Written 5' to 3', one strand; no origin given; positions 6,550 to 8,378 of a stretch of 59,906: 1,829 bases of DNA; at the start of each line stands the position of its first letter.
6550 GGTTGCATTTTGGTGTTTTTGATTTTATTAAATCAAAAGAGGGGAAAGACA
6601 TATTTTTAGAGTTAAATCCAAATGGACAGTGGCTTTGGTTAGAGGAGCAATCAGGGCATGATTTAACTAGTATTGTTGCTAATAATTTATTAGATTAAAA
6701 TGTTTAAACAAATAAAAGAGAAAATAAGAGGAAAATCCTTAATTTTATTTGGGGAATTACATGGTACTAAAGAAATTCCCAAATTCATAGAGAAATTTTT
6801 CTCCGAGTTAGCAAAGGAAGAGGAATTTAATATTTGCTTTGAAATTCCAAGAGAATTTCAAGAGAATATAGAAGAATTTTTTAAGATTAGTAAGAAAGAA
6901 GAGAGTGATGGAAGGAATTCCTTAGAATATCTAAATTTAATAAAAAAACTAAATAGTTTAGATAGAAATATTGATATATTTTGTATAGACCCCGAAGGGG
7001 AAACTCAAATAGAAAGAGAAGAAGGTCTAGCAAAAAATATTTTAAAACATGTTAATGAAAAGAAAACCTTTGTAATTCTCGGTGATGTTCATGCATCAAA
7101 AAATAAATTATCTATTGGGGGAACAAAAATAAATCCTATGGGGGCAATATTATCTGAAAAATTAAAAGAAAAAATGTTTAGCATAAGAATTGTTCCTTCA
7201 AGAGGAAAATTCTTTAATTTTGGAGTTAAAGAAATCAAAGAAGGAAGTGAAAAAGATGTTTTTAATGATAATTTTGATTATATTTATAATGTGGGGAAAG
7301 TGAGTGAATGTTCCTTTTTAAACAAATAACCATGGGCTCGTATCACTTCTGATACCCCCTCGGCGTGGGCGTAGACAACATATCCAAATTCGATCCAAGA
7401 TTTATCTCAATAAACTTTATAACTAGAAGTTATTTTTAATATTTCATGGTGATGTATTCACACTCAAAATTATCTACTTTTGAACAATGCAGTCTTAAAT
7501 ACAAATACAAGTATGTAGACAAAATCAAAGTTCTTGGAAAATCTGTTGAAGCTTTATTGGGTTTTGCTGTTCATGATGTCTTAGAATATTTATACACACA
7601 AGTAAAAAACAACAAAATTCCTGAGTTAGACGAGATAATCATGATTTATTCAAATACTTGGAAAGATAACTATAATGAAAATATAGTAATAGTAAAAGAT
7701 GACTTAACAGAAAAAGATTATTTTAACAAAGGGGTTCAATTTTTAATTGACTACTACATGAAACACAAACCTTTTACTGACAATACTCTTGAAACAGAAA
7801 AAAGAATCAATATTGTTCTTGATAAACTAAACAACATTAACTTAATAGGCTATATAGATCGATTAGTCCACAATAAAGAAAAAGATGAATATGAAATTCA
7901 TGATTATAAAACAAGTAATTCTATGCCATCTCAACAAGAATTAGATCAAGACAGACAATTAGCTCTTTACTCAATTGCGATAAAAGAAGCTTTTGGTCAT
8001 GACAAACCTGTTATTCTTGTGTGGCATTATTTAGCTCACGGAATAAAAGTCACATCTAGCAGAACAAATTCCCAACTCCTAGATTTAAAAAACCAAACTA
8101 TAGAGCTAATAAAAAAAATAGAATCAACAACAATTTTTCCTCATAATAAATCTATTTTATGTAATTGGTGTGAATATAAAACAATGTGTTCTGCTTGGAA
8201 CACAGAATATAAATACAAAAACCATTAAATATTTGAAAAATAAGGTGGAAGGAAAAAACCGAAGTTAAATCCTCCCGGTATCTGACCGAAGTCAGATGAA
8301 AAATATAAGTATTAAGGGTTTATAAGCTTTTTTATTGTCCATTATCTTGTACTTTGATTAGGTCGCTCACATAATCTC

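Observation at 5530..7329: Graspetide-type RiPP locus (precursor, MvdC/D-like ATP-grasp, Tiki/ChaN-like protein) in an archaeon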

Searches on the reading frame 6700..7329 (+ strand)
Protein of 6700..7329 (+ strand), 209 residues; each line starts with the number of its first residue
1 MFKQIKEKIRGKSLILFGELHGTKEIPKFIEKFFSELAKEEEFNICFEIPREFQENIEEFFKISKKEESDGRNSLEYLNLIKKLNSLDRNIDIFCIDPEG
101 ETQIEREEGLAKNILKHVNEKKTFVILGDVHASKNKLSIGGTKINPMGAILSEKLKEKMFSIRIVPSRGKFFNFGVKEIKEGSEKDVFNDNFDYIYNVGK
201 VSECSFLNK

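Call 3: search_protein_families(library=pfam, proteins=[window:6700-7329:+], max_evalue=0.1)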
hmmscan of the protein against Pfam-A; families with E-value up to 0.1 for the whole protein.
window:6700-7329:+ (209 aa): 1 family
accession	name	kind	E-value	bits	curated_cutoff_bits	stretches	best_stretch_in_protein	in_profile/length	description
PF04187.18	Cofac_haem_bdg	-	1.1e-05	25.9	27.7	1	7-63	3-62/213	Haem-binding uptake, Tiki superfamily, ChaN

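Call 4: search_protein_families(library=ncbifam, proteins=[window:6700-7329:+], max_evalue=0.1)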
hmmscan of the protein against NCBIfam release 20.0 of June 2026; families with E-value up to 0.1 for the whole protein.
window:6700-7329:+ (209 aa): 0 families

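Call 14: find_homologous_proteins(query=window:6700-7326:+, max_evalue=0.001)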
Query window:6700-7326:+ (209 aa): 92 proteins with E <= 0.001 among 402 candidates.
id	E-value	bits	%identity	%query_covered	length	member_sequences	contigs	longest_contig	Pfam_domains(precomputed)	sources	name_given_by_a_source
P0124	2.3e-128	444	100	100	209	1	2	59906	PF04187.19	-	-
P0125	1.7e-69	252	57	100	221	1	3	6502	-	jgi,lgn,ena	-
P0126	1.0e-68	249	57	100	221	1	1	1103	-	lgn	-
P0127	5.2e-67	244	56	100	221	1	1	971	-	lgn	-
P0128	6.3e-67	243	55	100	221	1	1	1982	PF04187.19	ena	-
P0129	2.7e-66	241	55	100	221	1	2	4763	PF04187.19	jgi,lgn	-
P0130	8.6e-65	236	58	94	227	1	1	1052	-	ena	-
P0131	1.5e-64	236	56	99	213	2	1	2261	-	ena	-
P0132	1.0e-63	233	58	99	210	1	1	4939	-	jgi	-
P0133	1.6e-63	232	54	99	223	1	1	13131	-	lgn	-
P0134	7.1e-63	230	58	99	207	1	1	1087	-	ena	-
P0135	1.1e-62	230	55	99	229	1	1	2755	-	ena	-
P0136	1.5e-62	229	55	99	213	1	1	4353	-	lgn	-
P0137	1.5e-60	223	53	99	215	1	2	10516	-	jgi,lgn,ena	-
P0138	3.1e-60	222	54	99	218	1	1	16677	PF04187.19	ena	-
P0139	5.3e-60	221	52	99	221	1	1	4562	PF04187.19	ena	-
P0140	9.0e-60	220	54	99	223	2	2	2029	PF04187.19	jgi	jgi:hypothetical protein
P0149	3.9e-56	208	52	99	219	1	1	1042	PF04187.19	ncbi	-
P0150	4.3e-55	205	54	99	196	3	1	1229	PF04187.19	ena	-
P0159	2.0e-50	190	48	99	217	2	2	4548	PF04187.19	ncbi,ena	-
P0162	9.5e-49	184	48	99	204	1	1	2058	PF04187.19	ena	-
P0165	1.6e-47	180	47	99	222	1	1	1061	PF04187.19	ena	-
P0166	1.9e-47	180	46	99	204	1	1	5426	PF04187.19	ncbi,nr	ncbi:hypothetical protein HY450_02805 [Candidatus Pacearchaeota archaeon]|nr:hypothetical protein [C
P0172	1.8e-46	177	45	92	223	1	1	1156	PF04187.19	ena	-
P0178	6.7e-46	175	46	99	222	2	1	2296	PF04187.19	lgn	-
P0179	8.2e-46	175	48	99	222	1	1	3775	PF04187.19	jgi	jgi:hypothetical protein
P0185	8.5e-45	171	47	99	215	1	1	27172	PF04187.19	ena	-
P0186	1.8e-44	170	47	99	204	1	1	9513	PF04187.19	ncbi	ncbi:MAG: hypothetical protein WD876_00340 [Candidatus Pacearchaeota archaeon]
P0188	4.2e-44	169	45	98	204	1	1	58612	PF04187.19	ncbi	-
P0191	7.5e-44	168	47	99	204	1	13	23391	PF04187.19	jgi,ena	-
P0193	1.5e-43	167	48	96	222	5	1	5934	PF04187.19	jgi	-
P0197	1.1e-38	151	44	91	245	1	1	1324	PF04187.19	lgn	-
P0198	1.3e-38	151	42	99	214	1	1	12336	PF04187.19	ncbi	-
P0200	1.3e-38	151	41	99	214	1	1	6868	PF04187.19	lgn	-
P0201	3.3e-38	150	42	96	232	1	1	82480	PF04187.19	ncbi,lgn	-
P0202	3.7e-38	150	54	78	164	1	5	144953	PF04187.19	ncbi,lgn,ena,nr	ncbi:hypothetical protein KAJ87_01150 [Candidatus Pacearchaeota archaeon]|nr:hypothetical protein [C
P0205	1.3e-36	144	58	64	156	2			PF04187.19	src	-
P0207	1.4e-35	141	39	96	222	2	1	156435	PF04187.19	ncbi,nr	ncbi:MAG TPA: hypothetical protein VJB94_02690 [Candidatus Nanoarchaeia archaeon]|nr:hypothetical pr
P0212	1.2e-30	125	37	97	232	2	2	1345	PF04187.19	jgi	-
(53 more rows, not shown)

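Call 31: search_solved_structures(query=A2, max_evalue=10, show_alignments=2)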
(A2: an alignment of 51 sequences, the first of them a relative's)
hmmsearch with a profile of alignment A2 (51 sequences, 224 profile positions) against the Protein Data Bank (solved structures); distinct sequences matched with E-value up to 10: 7.
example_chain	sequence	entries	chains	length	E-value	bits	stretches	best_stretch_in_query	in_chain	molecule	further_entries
1pyd_A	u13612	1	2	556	0.47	13.1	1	111-163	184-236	PYRUVATE DECARBOXYLASE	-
1pvd_A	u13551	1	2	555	0.47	13.1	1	111-163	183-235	PYRUVATE DECARBOXYLASE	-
2w93_A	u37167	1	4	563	0.48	13.1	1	111-163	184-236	PYRUVATE DECARBOXYLASE ISOZYME 1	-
9axw_AA1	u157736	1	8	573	0.49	13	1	111-163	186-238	branched-chain-2-oxoacid decarboxylase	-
6c54_A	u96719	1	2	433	0.72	12.5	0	24-88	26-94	Nucleoprotein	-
6nut_A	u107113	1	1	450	0.79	12.3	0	24-88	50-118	Nucleoprotein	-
1qpb_A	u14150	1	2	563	0.94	12.1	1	111-163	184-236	PYRUVATE DECARBOXYLASE (FORM B)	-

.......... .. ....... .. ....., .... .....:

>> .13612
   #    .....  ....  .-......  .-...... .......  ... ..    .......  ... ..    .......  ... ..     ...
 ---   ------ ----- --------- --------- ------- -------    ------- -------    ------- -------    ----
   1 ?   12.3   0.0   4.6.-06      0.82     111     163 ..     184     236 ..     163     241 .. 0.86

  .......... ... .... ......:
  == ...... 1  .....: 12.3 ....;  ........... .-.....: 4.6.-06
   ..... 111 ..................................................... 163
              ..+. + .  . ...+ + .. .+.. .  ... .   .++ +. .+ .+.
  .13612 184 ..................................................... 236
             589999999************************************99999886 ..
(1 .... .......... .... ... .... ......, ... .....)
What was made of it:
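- Tried and rejected: There were no significant hits (call 31).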

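Call 32: search_protein_families(library=pfam, alignment_id=A2, max_evalue=0.01)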
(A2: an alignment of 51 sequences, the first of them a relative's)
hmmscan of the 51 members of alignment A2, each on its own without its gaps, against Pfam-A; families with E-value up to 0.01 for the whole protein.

A. member 1, P0124 (209 aa): 1 family
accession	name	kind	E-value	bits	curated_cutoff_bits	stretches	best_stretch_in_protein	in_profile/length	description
PF04187.18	Cofac_haem_bdg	-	1.1e-05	25.9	27.7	0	7-63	3-62/213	Haem-binding uptake, Tiki superfamily, ChaN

B. families by the number of members that match (of 51 scanned): 6 families
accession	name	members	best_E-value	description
PF04187.18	Cofac_haem_bdg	47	2e-08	Haem-binding uptake, Tiki superfamily, ChaN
PF05139.19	Erythro_esteras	1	0.0001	Erythromycin esterase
PF22952.2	KH_11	1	0.0016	Eukaryotic type KH-domain (KH-domain type I)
PF03403.19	PAF-AH_p_II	1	0.003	Platelet-activating factor acetylhydrolase, isoform II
PF18383.6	IFT81_CH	1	0.0045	Intraflagellar transport 81 calponin homology domain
PF08862.16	DUF1829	1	0.0045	Domain of unknown function DUF1829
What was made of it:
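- On Tiki/ChaN/Ere superfamily (partner protein): 47 of 51 relatives hit at E<=0.01 (call 32).
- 47 of 51 members hit PF04187 (call 32). One family member hits Pfam Erythro_esteras (call 32).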

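Call 35: predict_structure(alignment_id=A2)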
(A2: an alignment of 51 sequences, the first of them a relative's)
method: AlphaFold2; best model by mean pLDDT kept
length: 209 residues; sequences in the alignment: 51
mean_pLDDT: 93.4   pTM: 0.91
mean pLDDT of the five models: 93.4, 93.3, 93.2, 93.1, 92.4
residues with pLDDT >= 90: 178; 70-90: 22; 50-70: 9; < 50: 0
segments of 3 or more residues with pLDDT < 50: none
pLDDT, mean of each block of 10 residues (from residue 1): 95 98 98 96 97 95 77 96 92 96 95 95 97 93 95 98 97 93 76 96 88
secondary structure, 60 per line:
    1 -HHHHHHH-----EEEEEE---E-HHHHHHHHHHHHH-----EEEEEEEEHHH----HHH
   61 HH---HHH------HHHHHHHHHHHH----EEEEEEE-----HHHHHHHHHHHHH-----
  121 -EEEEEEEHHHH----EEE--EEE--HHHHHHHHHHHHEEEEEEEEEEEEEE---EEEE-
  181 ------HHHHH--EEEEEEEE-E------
elements in order: H2-8 E14-19 H25-37 E43-50 H58-62 H75-86 E91-97 H103-115 E122-128 H129-132 E137-139 E142-144 H147-158 E159-172 E176-179 H187-191 E194-201
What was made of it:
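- On Tiki/ChaN/Ere superfamily (partner protein): AF2 pLDDT 93.4 (call 35).
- The AF2 model has pLDDT 93.4 (call 35).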

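Call 38: fold_search(model_id=the predicted structure, library=pdb)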
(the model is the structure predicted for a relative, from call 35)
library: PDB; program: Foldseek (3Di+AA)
matches with E <= 10: 1013; with E <= 0.001: 12
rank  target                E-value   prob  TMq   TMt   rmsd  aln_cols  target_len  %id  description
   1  3b55                  4.6e-07  1.00  0.73  0.40   6.5       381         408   12  Crystal structure of the Q81BN2_BACCR protein from Bacillus cereus. NESG target BcR135 (released 2007-11-06)
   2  2qgm                  1.4e-06  1.00  0.77  0.43   5.4       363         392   13  Crystal structure of succinoglycan biosynthesis protein at the resolution 1.7 A. Northeast Structural Genomics Consortiu (released 2007-07-24)
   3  2rad_B                2.0e-06  1.00  0.71  0.39   6.3       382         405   10  Crystal structure of the succinoglycan biosynthesis protein. Northeast structural Genomics Consortium target BcR135 (released 2007-10-02)
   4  2rad_A                6.8e-06  1.00  0.74  0.40   7.0       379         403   10  Crystal structure of the succinoglycan biosynthesis protein. Northeast structural Genomics Consortium target BcR135 (released 2007-10-02)
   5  6xcq                  3.8e-05  1.00  0.63  0.35   5.9       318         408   12  Erythromycin esterase EreC, mutant H289N in its closed conformation (released 2021-02-17)
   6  5t09                  1.1e-04  1.00  0.49  0.48   7.2       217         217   17  The structure of the type III effector HopBA1 (released 2017-02-01)
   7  6a7h_D                3.2e-04  1.00  0.51  0.25   8.3       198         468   12  Bacterial protein toxins (released 2018-10-10)
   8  6xcs_A                3.4e-04  1.00  0.52  0.29   8.9       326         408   12  Erythromycin esterase mutant EreC H289N in its open conformation (released 2021-02-17)
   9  6a8j_C                6.4e-04  1.00  0.51  0.25   8.5       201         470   13  Crystal structure of bacterial protein toxins (released 2018-10-10)
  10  2g5g                  6.4e-04  1.00  0.46  0.38  10.2       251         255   12  Cofacial heme binding to ChaN of Campylobacter jejuni (released 2006-10-03)
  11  6a7h_A                9.2e-04  1.00  0.48  0.23   9.7       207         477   12  Bacterial protein toxins (released 2018-10-10)
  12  6a7h_C                9.8e-04  1.00  0.51  0.25   8.3       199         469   12  Bacterial protein toxins (released 2018-10-10)
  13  6a7h_B                1.2e-03  1.00  0.52  0.25   8.4       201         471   12  Bacterial protein toxins (released 2018-10-10)
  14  6a8j_B                1.7e-03  1.00  0.51  0.25   8.5       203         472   13  Crystal structure of bacterial protein toxins (released 2018-10-10)
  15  2ebh_X                1.3e-02  0.99  0.49  0.16   8.4       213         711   12  Crystal structures reveal a thiol-protease like catalytic triad in the C-terminal region of Pasteurella multocida toxi (released 2007-03-06)
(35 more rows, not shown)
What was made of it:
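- On Tiki/ChaN/Ere superfamily (partner protein): Foldseek hits: 3b55, 2qgm and 2rad (E 5e-7 to 7e-6, TMq 0.71-0.77), EreC 6xcq, HopBA1 5t09 and ChaN 2g5g (call 38).
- Closest known: Tiki / TraB-PrgY / ChaN / erythromycin esterase superfamily. Same: The partner has the fold (call 38).
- Foldseek matches Ere-like Bcr135/136 (E 5e-7, TMq 0.73-0.77), EreC, HopBA1 and ChaN (call 38). The best structural matches are esterases: Bcr135/136 and EreC (call 38).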

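Call 73: search_protein_families(library=padloc, proteins=[window:6700-7329:+], max_evalue=0.001)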
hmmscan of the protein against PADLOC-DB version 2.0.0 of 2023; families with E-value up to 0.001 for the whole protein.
window:6700-7329:+ (209 aa): 0 families

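Call 84: search_protein_representatives(alignment_id=A2)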
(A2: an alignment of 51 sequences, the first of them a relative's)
Query: 51 sequences, 224 profile positions. Proteins with E-value up to 0.001 (for the whole library): 2177; up to 1e-10: 665; up to 1e-30: 58. The best 150 are listed.
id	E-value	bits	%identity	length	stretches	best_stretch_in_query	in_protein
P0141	9.9e-89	313.0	-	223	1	1-222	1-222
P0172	2.7e-87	308.3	-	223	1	2-223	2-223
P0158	5.7e-80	284.3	-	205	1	1-222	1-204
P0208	7.2e-80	284.0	-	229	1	2-223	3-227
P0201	2.1e-79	282.4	-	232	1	2-223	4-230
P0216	1.5e-76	273.1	-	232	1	2-223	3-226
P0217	2.5e-74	265.8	-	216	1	1-222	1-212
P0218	6.2e-73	261.3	-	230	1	2-224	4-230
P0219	1.2e-71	257.1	-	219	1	3-223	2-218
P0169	1.6e-70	253.4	-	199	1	4-223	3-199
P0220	6.8e-70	251.3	-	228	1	3-223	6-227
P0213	1.9e-69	249.9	-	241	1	1-223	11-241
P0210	2.8e-69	249.3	-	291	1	2-178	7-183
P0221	1.4e-68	247.1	-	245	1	2-223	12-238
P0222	6.8e-67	241.5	-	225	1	4-221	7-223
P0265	5.2e-29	117.6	-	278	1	4-192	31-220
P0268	1.8e-26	109.3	-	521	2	12-218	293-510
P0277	3.1e-25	105.3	-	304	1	5-186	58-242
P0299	2.8e-21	92.3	-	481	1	11-204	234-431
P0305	8.0e-21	90.9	-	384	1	7-152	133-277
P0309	1.7e-20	89.8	-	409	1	5-149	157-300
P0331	5.3e-19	84.9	-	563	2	4-167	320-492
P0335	9.2e-19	84.1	-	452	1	3-195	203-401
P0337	1.2e-18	83.8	-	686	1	4-190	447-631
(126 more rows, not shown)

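Call 85: search_protein_families(library=pfam, proteins=[P0268, P0299, P0331, P0335, P0337, P0305, P0309, P0265, P0277], max_evalue=0.001)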
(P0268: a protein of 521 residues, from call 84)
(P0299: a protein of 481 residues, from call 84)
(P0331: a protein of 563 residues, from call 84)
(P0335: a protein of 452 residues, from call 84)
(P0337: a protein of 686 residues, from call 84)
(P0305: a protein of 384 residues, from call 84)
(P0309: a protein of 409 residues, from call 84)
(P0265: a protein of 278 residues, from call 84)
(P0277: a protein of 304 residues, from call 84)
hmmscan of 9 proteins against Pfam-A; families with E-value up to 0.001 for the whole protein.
P0268 (521 aa): 2 families
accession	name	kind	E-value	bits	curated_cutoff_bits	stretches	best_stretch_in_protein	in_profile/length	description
PF04187.18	Cofac_haem_bdg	-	8.4e-10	39.4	27.7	0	408-442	175-208/213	Haem-binding uptake, Tiki superfamily, ChaN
PF05139.19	Erythro_esteras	-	0.00011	22.5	26.4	0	403-466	196-259/358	Erythromycin esterase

P0299 (481 aa): 1 family
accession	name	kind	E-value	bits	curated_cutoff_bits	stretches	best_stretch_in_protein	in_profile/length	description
PF04187.18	Cofac_haem_bdg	-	4e-10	40.5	27.7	1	232-300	5-76/213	Haem-binding uptake, Tiki superfamily, ChaN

P0331 (563 aa): 1 family
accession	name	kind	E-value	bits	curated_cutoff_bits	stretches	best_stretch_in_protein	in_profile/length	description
PF04187.18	Cofac_haem_bdg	-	0.00014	22.4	27.7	0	349-476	89-205/213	Haem-binding uptake, Tiki superfamily, ChaN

P0335 (452 aa): 1 family
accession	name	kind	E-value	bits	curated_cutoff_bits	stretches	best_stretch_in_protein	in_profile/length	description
PF04187.18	Cofac_haem_bdg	-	5.8e-08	33.4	27.7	1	206-265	2-63/213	Haem-binding uptake, Tiki superfamily, ChaN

P0337 (686 aa): 2 families
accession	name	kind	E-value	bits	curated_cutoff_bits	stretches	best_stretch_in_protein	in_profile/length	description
PF03572.23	Peptidase_S41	-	4e-16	59.5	24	1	233-401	2-164/165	Peptidase family S41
PF04187.18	Cofac_haem_bdg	-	2.3e-10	41.3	27.7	1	550-596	166-211/213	Haem-binding uptake, Tiki superfamily, ChaN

P0305 (384 aa): 1 family
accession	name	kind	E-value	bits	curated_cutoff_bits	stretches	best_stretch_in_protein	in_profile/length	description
PF04187.18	Cofac_haem_bdg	-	1.5e-06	28.8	27.7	0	134-206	4-79/213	Haem-binding uptake, Tiki superfamily, ChaN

P0309 (409 aa): 1 family
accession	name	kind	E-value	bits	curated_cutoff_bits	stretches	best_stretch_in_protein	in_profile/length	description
PF04187.18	Cofac_haem_bdg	-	9e-13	49.1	27.7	2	271-308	175-211/213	Haem-binding uptake, Tiki superfamily, ChaN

P0265 (278 aa): 1 family
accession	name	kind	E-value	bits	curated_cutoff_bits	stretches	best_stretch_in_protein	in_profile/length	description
PF04187.18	Cofac_haem_bdg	-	3.7e-08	34.1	27.7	1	34-91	3-62/213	Haem-binding uptake, Tiki superfamily, ChaN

P0277 (304 aa): 1 family
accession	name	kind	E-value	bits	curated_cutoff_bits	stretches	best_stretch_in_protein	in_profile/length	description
PF04187.18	Cofac_haem_bdg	-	2.6e-08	34.6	27.7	1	60-124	3-71/213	Haem-binding uptake, Tiki superfamily, ChaN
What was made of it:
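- On Tiki/ChaN/Ere superfamily (partner protein): Several distant relatives pass the cut-off (call 85).
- Closest known: Tiki / TraB-PrgY / ChaN / erythromycin esterase superfamily. Same: It hits PF04187 weakly, and its distant relatives pass the PF04187 cut-off (calls 32, 85).
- Tried and rejected: One protein is fused to a Peptidase_S41 domain (calls 84, 85).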

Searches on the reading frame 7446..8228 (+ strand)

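Call 3: search_protein_families(library=pfam, proteins=[window:7446-8228:+], max_evalue=0.1)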
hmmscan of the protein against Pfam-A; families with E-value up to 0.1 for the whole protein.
window:7446-8228:+ (260 aa): 3 families
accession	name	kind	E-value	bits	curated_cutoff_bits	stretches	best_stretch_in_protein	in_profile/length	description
PF12705.13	PDDEXK_1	-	1e-28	101.4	22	1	5-248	3-246/247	PD-(D/E)XK nuclease superfamily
PF01930.23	Cas_Cas4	-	6.5e-06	26.8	22.7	1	134-249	53-159/160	Domain of unknown function DUF83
PF14780.11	NEPRO_N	-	0.046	13.8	24.9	1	87-167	36-116/185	Nucleolus and neural progenitor protein, N-terminal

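Call 4: search_protein_families(library=ncbifam, proteins=[window:7446-8228:+], max_evalue=0.1)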
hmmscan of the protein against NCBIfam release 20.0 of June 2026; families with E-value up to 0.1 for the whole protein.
window:7446-8228:+ (260 aa): 4 families
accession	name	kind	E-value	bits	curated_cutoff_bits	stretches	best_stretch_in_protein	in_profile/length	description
TIGR02786.1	addB_alphas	equivalog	5.7e-10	37.9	486.5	1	36-210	788-962/1024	double-strand break repair protein AddB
TIGR00372.1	cas4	equivalog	1.3e-09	38.1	65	1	111-249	46-179/180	CRISPR-associated protein Cas4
TIGR02784.1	addA_alphas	equivalog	0.00063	18.2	860.75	1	109-184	1043-1119/1138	double-strand break repair helicase AddA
TIGR03623.1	TIGR03623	subfamily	0.019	13.1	299.6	1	97-178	706-783/876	probable DNA repair protein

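Call 73: search_protein_families(library=padloc, proteins=[window:7446-8228:+], max_evalue=0.001)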
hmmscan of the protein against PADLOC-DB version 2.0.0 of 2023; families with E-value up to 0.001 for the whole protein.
window:7446-8228:+ (260 aa): 8 families
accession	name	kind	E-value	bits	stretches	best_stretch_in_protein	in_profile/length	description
PDLC01250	Cas4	-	1.9e-11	42.5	1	122-248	51-167/168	"CAS-I,CAS-II,CAS-III,CAS-IV,CAS-V,CAS-VI; acquisition_associated"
PDLC00943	Cas4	-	3.5e-10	38.1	1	111-249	46-179/180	CRISPR-associated protein Cas4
PDLC01447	Cas4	-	5.8e-09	34.6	1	3-251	4-160/161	"CAS-I,CAS-II,CAS-III,CAS-IV,CAS-V,CAS-VI; acquisition_associated"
PDLC00060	DruK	-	7.9e-08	30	0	133-255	143-266/347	PD-(D/E)XK nuclease superfamily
PDLC01611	Cas4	-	2.2e-07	29.3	1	118-249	44-157/158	"CAS-I,CAS-II,CAS-III,CAS-IV,CAS-V,CAS-VI; acquisition_associated"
PDLC00944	Cas4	-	6.4e-06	24.5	1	117-248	52-176/177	Cas4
PDLC00059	DruK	-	3.8e-05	21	1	130-252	123-239/326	PD-(D/E)XK nuclease superfamily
PDLC01747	Cas1g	-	0.00046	16.9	1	107-248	37-176/523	-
